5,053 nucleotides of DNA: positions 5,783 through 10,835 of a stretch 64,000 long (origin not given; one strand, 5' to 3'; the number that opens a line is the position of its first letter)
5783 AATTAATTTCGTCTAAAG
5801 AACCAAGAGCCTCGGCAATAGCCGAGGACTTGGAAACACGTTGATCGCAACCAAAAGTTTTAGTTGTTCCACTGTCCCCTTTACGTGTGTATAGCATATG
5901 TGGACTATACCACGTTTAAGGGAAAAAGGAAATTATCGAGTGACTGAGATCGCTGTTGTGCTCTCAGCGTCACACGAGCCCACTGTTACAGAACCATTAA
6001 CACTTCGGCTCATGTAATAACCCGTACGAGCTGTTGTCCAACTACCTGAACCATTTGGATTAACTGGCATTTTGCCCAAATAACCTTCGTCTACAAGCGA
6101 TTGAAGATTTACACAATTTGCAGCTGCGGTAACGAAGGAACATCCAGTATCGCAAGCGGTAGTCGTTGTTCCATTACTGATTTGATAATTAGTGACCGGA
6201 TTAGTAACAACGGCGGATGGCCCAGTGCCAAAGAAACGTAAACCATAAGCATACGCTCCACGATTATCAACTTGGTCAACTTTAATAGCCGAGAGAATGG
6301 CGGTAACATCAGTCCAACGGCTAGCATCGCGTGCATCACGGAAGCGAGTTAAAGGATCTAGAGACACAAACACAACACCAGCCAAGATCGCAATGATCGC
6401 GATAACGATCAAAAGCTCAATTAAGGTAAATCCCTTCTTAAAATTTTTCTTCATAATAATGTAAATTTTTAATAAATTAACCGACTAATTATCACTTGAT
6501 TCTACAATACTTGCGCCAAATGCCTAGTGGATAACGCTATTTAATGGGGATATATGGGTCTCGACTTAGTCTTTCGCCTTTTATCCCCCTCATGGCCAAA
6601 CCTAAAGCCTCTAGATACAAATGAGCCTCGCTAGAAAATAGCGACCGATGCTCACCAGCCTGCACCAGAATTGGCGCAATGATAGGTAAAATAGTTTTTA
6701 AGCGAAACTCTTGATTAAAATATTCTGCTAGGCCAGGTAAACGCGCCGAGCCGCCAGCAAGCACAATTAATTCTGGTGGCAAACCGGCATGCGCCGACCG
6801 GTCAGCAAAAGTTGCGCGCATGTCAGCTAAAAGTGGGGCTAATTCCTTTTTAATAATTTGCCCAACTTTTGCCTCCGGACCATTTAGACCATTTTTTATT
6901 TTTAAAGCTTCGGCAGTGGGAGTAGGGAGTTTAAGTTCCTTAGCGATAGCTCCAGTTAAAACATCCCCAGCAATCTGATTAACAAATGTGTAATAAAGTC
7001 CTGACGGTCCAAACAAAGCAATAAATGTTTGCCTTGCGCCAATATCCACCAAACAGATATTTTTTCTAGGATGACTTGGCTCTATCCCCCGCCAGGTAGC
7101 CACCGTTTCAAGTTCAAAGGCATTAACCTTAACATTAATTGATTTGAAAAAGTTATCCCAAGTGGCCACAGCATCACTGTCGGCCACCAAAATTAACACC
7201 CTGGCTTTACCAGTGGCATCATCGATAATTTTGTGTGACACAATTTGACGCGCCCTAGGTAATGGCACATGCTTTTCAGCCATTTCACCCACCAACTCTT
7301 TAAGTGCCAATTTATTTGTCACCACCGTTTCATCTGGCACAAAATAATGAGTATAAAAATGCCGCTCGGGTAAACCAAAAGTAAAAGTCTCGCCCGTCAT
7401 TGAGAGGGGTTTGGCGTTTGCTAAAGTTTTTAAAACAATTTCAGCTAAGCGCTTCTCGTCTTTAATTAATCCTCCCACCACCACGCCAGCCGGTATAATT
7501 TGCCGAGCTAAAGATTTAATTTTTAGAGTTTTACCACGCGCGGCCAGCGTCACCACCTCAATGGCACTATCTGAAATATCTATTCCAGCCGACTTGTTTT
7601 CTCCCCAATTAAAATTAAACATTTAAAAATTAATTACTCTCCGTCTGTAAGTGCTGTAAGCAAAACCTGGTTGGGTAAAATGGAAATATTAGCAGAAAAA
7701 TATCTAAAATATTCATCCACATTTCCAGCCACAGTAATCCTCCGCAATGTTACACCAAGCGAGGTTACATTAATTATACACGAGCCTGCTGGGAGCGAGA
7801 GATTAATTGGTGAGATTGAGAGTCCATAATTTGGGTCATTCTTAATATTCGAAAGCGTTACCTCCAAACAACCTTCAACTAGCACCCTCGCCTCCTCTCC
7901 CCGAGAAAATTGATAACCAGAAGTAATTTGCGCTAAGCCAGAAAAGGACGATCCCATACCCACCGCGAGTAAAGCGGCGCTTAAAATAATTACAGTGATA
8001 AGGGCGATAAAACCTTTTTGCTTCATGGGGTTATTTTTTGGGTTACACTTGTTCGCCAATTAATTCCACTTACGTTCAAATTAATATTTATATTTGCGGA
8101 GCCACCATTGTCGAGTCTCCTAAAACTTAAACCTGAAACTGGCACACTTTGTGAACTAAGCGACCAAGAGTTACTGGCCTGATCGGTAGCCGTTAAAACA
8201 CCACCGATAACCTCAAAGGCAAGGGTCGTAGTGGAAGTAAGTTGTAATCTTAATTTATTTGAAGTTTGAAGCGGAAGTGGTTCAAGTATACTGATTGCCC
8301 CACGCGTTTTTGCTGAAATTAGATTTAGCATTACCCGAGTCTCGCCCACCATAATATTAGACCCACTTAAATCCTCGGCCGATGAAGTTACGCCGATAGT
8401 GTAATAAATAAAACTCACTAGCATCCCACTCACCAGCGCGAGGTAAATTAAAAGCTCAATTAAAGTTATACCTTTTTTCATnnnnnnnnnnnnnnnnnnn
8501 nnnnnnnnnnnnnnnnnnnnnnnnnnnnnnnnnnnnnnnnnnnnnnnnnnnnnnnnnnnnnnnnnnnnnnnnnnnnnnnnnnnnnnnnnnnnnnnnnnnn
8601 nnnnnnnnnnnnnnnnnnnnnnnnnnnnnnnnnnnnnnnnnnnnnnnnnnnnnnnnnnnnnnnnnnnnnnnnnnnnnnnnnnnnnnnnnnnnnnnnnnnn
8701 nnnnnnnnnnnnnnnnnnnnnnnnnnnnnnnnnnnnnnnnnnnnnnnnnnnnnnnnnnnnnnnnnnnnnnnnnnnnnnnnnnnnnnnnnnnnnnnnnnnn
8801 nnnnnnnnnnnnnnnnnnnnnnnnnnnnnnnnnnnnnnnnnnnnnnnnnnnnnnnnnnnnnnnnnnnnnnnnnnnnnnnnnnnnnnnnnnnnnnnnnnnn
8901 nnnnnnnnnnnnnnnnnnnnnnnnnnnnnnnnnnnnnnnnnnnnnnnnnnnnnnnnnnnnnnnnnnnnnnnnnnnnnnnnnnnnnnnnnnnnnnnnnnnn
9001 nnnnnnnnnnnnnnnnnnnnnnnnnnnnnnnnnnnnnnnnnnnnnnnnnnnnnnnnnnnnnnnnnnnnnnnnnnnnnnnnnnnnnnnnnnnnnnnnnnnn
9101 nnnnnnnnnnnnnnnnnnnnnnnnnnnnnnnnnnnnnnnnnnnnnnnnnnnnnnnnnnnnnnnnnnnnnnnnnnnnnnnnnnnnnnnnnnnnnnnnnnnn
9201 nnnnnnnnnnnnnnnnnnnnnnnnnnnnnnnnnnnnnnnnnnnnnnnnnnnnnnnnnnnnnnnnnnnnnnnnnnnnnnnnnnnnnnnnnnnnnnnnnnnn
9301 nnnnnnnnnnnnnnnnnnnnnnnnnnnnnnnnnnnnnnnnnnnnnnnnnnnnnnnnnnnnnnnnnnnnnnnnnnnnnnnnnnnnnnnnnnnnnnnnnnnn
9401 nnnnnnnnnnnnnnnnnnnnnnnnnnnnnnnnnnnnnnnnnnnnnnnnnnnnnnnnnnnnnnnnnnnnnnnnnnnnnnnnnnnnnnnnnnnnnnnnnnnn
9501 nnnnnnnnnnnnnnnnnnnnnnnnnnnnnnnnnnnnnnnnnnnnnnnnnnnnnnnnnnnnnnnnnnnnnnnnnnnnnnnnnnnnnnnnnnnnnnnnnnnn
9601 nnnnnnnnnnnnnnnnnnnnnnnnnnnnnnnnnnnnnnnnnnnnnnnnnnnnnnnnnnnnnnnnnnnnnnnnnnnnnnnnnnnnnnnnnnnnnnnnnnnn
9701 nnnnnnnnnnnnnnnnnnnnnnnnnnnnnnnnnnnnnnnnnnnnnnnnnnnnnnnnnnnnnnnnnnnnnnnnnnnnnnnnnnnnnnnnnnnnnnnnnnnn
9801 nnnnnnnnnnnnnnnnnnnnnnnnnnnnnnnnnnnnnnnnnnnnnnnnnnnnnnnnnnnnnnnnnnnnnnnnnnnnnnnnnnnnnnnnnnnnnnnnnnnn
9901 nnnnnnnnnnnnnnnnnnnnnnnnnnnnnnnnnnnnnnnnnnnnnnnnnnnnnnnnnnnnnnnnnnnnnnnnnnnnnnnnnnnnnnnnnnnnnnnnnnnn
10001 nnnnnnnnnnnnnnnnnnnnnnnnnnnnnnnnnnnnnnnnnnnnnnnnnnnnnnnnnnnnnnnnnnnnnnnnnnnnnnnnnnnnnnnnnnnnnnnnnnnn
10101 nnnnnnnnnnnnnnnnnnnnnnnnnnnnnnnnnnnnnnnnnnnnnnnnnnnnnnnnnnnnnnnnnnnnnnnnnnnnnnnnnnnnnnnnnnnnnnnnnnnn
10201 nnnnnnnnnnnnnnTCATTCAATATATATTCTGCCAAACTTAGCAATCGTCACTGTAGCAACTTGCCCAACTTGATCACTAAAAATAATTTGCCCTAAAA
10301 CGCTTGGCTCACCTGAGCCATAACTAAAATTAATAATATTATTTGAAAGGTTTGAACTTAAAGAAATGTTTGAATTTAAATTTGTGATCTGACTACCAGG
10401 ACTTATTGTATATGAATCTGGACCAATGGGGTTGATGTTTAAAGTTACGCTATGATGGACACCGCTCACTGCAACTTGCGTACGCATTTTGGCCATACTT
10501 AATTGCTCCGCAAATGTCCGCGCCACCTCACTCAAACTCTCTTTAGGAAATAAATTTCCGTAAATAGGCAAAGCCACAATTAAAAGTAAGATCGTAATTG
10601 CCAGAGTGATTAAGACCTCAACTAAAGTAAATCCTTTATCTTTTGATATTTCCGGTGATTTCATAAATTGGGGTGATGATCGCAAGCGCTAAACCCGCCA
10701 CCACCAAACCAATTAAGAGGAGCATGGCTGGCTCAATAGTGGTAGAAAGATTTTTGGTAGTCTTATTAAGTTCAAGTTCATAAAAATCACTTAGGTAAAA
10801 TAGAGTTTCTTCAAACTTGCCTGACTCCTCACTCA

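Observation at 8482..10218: Pilin N-terminus fused to a multi-blade beta-propeller: candidate type IV pilus tip adhesin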

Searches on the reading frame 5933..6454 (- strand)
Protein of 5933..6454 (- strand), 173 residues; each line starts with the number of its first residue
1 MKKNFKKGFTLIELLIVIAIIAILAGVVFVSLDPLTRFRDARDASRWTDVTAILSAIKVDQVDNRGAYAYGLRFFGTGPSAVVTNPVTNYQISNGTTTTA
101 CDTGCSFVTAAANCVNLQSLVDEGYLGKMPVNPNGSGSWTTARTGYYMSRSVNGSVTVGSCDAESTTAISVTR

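Call 5: search_protein_families(library=pfam, proteins=[window:5933-6454:-], max_evalue=0.1)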
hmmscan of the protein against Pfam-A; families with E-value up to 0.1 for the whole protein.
window:5933-6454:- (173 aa): 1 family
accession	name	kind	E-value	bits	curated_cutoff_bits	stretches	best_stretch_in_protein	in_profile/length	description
PF07963.17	N_methyl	-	8.2e-10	38.3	21.2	1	6-29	4-27/27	Prokaryotic N-terminal methylation motif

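Call 6: search_protein_families(library=ncbifam, proteins=[window:5933-6454:-], max_evalue=0.1)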
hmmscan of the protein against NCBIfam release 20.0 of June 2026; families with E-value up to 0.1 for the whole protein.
window:5933-6454:- (173 aa): 14 families
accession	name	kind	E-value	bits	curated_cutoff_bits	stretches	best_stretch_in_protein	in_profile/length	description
TIGR02532.1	IV_pilin_GFxxxE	domain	8.2e-09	34.9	16.3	1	6-28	1-23/24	prepilin-type N-terminal cleavage/methylation domain-containing protein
TIGR01708.2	typeII_sec_gspH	equivalog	8.5e-08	32.4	80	1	7-34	2-29/169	type II secretion system minor pseudopilin GspH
TIGR01710.1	typeII_sec_gspG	equivalog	1.5e-07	31.5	88.85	1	7-65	1-57/134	type II secretion system major pseudopilin GspG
NF007862.0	PRK10574.1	equivalog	7.2e-06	26.2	138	1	6-28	4-26/145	prepilin peptidase-dependent pilin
NF040999.1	pilin_ComGC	equivalog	8.1e-05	22.7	75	1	6-24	1-19/84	competence type IV pilus major pilin ComGC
NF041013.1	T4P_ComGE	equivalog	0.0002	21.4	49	1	6-37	3-34/83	competence type IV pilus minor pilin ComGE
NF041775.1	typeIV_PilA_Myxo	equivalog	0.00027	20.9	400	1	6-29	10-33/214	type IV pilin protein PilA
NF007800.0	PRK10506.1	equivalog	0.0015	18.4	158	1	4-26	6-28/163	prepilin peptidase-dependent protein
TIGR02596.1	TIGR02596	subfamily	0.0021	18.1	70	1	9-32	1-24/196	Verru_Chthon cassette protein D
TIGR01711.1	gspJ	equivalog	0.0022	17.8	64.85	1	7-35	1-29/192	type II secretion system minor pseudopilin GspJ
NF040982.1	ComGD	equivalog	0.0024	18.3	70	1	6-31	1-26/139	competence type IV pilus minor pilin ComGD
NF041002.1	pilin_ComGF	equivalog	0.02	15.1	80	1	6-30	1-25/139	competence type IV pilus minor pilin ComGF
TIGR01707.1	gspI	equivalog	0.022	15.2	44.35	1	8-29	1-22/101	type II secretion system minor pseudopilin GspI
TIGR02599.1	TIGR02599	subfamily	0.052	12.8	256.5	1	8-28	1-21/361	Verru_Chthon cassette protein C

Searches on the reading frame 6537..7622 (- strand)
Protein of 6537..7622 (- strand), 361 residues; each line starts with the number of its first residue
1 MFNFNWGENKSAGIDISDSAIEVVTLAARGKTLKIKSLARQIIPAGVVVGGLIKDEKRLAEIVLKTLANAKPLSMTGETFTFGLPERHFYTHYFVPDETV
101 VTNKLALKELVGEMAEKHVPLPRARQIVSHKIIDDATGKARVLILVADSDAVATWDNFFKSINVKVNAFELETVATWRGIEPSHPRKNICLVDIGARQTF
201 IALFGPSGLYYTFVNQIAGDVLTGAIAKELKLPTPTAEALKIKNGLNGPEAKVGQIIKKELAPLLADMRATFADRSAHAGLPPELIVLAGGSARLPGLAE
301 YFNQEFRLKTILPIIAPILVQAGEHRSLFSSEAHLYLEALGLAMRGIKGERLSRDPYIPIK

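Call 5: search_protein_families(library=pfam, proteins=[window:6537-7622:-], max_evalue=0.1)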
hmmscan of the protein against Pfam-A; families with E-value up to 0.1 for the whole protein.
window:6537-7622:- (361 aa): 3 families
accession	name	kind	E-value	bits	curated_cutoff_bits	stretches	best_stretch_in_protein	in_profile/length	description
PF11104.14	PilM_2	-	5.4e-21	75.3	27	1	13-346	1-339/340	Type IV pilus assembly protein PilM;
PF14450.12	FtsA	-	1e-09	39.2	31.8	1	190-309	1-106/127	Cell division protein FtsA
PF06723.19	MreB_Mbl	-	0.00031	20.1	27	0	284-312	275-303/327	MreB/Mbl protein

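Call 6: search_protein_families(library=ncbifam, proteins=[window:6537-7622:-], max_evalue=0.1)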
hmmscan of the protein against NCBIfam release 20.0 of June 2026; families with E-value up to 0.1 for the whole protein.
window:6537-7622:- (361 aa): 7 families
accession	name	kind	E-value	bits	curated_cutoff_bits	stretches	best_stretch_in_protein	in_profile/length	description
TIGR01175.1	pilM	subfamily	7.3e-21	74.5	133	1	10-347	4-348/348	type IV pilus assembly protein PilM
NF045709.1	Amuc_1101_fam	equivalog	1.8e-20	73.3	650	1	107-349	96-352/608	Amuc_1101 family PilM-like pilus complex protein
TIGR01174.1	ftsA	equivalog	5.6e-11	42.1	175.85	1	144-246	152-255/371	cell division protein FtsA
NF007009.0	PRK09472.1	equivalog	1.2e-06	27.9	409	1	188-246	205-263/420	cell division protein FtsA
NF011660.0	PRK15080.1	equivalog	5e-06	25.9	182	1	188-314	142-259/277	ethanolamine utilization protein EutJ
TIGR02529.1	EutJ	subfamily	0.00099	18.6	152.1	1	187-315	108-227/239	ethanolamine utilization protein EutJ family protein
NF010539.0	PRK13927.1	subfamily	0.0048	15.8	293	0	190-243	154-213/339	rod shape-determining protein MreB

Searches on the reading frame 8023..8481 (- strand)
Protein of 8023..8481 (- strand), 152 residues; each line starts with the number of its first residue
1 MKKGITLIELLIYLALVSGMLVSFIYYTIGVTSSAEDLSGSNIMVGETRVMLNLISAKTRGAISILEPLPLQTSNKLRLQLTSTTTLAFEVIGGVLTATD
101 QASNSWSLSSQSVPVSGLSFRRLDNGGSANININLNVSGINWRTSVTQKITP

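Call 5: search_protein_families(library=pfam, proteins=[window:8023-8481:-], max_evalue=0.1)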
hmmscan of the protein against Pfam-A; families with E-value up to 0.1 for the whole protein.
window:8023-8481:- (152 aa): 1 family
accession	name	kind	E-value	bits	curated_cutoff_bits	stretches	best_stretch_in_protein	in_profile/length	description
PF07963.17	N_methyl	-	0.0044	17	21.2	1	2-18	4-20/27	Prokaryotic N-terminal methylation motif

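Call 6: search_protein_families(library=ncbifam, proteins=[window:8023-8481:-], max_evalue=0.1)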
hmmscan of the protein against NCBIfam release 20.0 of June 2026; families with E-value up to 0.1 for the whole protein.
window:8023-8481:- (152 aa): 0 families

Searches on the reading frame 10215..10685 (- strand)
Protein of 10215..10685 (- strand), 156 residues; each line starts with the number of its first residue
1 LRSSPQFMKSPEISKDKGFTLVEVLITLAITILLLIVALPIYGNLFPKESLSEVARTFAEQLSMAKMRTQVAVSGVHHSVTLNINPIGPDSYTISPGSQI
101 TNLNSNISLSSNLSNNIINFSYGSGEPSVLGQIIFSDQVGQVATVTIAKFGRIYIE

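Call 5: search_protein_families(library=pfam, proteins=[window:10215-10685:-], max_evalue=0.1)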
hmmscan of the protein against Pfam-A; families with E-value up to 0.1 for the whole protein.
window:10215-10685:- (156 aa): 1 family
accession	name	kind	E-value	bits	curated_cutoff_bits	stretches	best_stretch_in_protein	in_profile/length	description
PF07963.17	N_methyl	-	1.2e-06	28.3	21.2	1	14-38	2-26/27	Prokaryotic N-terminal methylation motif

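Call 6: search_protein_families(library=ncbifam, proteins=[window:10215-10685:-], max_evalue=0.1)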
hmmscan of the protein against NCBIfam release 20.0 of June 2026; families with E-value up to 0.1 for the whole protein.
window:10215-10685:- (156 aa): 16 families
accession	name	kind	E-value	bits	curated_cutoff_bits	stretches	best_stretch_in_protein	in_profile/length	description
NF007800.0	PRK10506.1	equivalog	2.3e-06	27.5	158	1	13-153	5-149/163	prepilin peptidase-dependent protein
NF040982.1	ComGD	equivalog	3e-06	27.7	70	1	17-137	2-120/139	competence type IV pilus minor pilin ComGD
TIGR02596.1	TIGR02596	subfamily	2.1e-05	24.7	70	1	19-70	1-52/196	Verru_Chthon cassette protein D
NF007862.0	PRK10574.1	equivalog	5e-05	23.5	138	1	14-59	2-47/145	prepilin peptidase-dependent pilin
TIGR01708.2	typeII_sec_gspH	equivalog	9.2e-05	22.5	80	1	17-71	2-56/169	type II secretion system minor pseudopilin GspH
NF041013.1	T4P_ComGE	equivalog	0.00026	21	49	1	17-50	4-37/83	competence type IV pilus minor pilin ComGE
NF041002.1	pilin_ComGF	equivalog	0.00039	20.6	80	1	17-49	2-34/139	competence type IV pilus minor pilin ComGF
NF007848.0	PRK10557.1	equivalog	0.00084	18.7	120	1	14-52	8-45/192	prepilin peptidase-dependent protein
NF040999.1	pilin_ComGC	equivalog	0.0011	19.2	75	1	17-40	2-25/84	competence type IV pilus major pilin ComGC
TIGR02532.1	IV_pilin_GFxxxE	domain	0.0019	18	16.3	1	17-30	2-15/24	prepilin-type N-terminal cleavage/methylation domain-containing protein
TIGR01707.1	gspI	equivalog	0.026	15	44.35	1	18-41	1-24/101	type II secretion system minor pseudopilin GspI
NF053824.1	PdgNdpepShyC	equivalog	0.041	12.8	700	1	22-119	12-102/429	peptidoglycan DD-endopeptidase ShyC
NF041775.1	typeIV_PilA_Myxo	equivalog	0.042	13.8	400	1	15-52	9-46/214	type IV pilin protein PilA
TIGR01711.1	gspJ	equivalog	0.058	13.2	64.85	1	17-54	1-38/192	type II secretion system minor pseudopilin GspJ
NF038304.1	EPS_HpsC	equivalog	0.06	12.9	200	1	6-36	10-40/318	hormogonium polysaccharide secretion pseudopilin HpsC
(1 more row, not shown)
